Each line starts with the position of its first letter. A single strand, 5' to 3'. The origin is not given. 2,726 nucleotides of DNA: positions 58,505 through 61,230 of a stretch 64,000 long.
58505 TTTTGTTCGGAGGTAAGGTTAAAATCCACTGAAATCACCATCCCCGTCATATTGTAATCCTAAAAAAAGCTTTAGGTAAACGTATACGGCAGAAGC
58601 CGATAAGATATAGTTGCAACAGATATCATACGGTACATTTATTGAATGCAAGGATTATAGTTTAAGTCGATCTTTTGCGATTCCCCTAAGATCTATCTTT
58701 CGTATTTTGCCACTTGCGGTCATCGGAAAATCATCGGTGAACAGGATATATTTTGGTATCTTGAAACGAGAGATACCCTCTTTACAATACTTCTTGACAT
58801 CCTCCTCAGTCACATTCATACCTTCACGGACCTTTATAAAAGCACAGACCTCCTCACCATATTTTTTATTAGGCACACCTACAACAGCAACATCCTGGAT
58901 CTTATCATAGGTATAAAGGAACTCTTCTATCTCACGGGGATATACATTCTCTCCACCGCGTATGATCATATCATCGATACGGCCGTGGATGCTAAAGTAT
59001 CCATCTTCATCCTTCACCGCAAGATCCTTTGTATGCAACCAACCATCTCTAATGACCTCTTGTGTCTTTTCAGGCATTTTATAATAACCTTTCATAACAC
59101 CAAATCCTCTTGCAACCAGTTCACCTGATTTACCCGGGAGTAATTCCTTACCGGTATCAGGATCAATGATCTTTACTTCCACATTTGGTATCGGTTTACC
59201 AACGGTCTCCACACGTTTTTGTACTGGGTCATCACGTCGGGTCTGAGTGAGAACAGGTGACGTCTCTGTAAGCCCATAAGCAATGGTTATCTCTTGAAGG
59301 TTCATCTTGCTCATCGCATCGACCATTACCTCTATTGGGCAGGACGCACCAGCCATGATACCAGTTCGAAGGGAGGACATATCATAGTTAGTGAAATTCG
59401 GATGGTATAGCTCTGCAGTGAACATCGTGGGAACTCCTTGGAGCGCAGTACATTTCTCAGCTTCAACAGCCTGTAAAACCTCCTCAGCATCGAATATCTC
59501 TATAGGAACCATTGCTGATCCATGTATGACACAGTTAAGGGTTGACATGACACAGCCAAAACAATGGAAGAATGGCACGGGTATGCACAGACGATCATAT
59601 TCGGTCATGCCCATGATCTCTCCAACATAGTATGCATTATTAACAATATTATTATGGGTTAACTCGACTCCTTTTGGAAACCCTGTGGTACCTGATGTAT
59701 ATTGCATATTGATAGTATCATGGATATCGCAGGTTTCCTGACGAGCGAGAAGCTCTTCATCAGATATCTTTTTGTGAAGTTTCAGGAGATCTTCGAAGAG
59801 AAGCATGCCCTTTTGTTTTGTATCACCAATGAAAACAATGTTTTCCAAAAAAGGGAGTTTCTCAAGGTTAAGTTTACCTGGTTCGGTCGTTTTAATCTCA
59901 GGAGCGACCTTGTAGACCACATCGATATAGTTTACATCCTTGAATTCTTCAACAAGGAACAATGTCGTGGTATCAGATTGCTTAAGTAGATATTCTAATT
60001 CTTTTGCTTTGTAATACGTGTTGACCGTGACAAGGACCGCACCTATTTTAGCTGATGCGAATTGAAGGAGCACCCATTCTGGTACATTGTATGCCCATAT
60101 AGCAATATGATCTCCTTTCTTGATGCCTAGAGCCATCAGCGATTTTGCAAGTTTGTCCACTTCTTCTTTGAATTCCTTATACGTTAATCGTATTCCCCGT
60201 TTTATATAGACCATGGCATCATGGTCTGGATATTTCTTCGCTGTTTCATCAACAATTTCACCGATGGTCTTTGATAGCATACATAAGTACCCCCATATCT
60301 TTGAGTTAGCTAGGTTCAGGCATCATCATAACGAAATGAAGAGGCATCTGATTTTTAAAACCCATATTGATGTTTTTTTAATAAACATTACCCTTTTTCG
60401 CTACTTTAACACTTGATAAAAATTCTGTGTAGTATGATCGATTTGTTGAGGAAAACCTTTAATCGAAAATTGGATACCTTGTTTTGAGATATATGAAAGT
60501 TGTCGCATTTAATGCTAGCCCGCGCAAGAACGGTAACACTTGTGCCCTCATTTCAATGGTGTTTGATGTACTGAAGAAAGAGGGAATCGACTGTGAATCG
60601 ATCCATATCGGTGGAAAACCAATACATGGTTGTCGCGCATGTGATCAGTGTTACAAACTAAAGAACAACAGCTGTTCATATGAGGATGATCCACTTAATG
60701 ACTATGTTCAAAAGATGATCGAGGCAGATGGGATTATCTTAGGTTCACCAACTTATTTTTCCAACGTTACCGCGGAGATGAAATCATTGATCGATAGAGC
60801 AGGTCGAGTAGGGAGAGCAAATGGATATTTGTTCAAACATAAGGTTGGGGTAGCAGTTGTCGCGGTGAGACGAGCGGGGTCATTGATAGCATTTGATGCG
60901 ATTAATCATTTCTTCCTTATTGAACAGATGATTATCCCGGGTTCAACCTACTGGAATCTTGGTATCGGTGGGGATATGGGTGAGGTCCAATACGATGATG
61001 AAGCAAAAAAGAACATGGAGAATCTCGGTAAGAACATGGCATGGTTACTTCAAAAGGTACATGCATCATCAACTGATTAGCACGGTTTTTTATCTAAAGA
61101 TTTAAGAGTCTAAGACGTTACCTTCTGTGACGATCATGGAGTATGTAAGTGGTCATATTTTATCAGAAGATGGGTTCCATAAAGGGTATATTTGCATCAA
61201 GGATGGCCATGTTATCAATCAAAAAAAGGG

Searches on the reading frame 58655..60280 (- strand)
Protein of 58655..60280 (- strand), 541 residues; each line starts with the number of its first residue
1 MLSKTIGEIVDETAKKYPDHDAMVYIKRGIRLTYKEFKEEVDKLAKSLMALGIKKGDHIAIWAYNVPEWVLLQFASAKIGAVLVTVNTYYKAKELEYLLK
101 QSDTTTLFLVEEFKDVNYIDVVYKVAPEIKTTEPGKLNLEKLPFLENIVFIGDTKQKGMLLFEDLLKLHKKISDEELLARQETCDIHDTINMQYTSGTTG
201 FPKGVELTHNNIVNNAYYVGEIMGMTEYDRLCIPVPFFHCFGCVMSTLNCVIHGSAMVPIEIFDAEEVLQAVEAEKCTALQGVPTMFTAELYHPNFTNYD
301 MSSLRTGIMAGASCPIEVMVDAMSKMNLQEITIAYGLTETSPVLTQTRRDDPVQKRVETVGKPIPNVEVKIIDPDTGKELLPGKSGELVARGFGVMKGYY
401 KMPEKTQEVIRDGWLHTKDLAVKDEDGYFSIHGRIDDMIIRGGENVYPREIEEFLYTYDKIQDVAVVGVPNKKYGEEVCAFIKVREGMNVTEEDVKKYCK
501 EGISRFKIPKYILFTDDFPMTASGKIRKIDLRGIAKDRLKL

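Call 9: search_protein_families(library=pfam, proteins=[window:58655-60280:-])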
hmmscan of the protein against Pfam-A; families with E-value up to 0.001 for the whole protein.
window:58655-60280:- (541 aa): 2 families
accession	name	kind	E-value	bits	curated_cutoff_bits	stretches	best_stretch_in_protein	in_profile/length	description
PF00501.34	AMP-binding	-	1.9e-97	326.9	29.9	1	11-400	2-384/384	AMP-binding enzyme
PF13193.12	AMP-binding_C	-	4.6e-18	66.4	24.5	1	450-525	1-76/76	AMP-binding enzyme C-terminal domain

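Call 83: search_protein_families(library=ncbifam, proteins=[window:58655-60280:-], max_evalue=1e-60)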
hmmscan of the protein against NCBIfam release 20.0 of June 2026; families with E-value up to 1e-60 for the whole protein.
window:58655-60280:- (541 aa): 43 families (the best 25 are shown)
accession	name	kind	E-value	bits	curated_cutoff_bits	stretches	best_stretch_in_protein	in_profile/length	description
NF009233.0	PRK12583.1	subfamily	2e-237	789.1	832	1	2-540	16-555/558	fatty acid CoA ligase family protein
NF004837.0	PRK06187.1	subfamily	1.5e-136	455.7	476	1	4-535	8-522/531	long-chain-fatty-acid--CoA ligase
NF005801.1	PRK07656.1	equivalog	7.8e-124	414.1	657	1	4-532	1-500/500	FadD3 family acyl-CoA ligase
NF006182.0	PRK08316.1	subfamily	1.2e-114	383.7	663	1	3-535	10-517/523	fatty acyl-CoA synthetase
NF005307.0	PRK06839.1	equivalog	9.7e-103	344.4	748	1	10-538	8-496/496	o-succinylbenzoate--CoA ligase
NF004114.0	PRK05605.1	equivalog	6.2e-100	335.2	766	1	4-533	34-567/575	long-chain-fatty-acid--CoA ligase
NF005220.0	PRK06710.1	equivalog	2.2e-97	326.5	1116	1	8-528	28-546/563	long-chain-fatty-acid--CoA ligase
NF006181.0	PRK08314.1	subfamily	2.5e-95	319.8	705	1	8-527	28-546/563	long-chain-fatty-acid--CoA ligase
NF005702.0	PRK07514.1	subfamily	2.2e-94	316.6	558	1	19-536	17-501/506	malonyl-CoA synthase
NF002966.0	PRK03640.1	equivalog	5.1e-91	305.7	556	1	175-533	129-478/483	o-succinylbenzoate--CoA ligase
NF006020.0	PRK08162.1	subfamily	9.7e-91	304.7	677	1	10-538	25-541/545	acyl-CoA synthetase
NF004758.0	PRK06087.1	equivalog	4.9e-88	295.9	736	1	4-539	24-539/548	medium-chain fatty-acid--CoA ligase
NF052580.1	Str24CoAsynCasG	equivalog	8.8e-88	295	750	1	161-530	164-545/548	steroid-24-oyl-CoA synthetase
NF006523.0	PRK08974.1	equivalog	2.8e-87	293.1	884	1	7-536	26-554/561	long-chain-fatty-acid--CoA ligase FadD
NF052269.1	Staph_lig_FadD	equivalog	1.6e-86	290.7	650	1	181-538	144-496/499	long-chain-fatty-acid--CoA ligase FadD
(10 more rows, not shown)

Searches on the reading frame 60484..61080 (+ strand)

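Call 9: search_protein_families(library=pfam, proteins=[window:60484-61080:+])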
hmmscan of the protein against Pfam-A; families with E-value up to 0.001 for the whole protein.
window:60484-61080:+ (198 aa): 2 families
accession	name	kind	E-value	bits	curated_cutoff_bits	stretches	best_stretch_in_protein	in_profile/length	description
PF03358.20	FMN_red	-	1.9e-30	105.9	24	1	4-160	1-148/152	NADPH-dependent FMN reductase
PF02525.22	Flavodoxin_2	-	3e-07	30.8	27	1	4-119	1-125/198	Flavodoxin-like fold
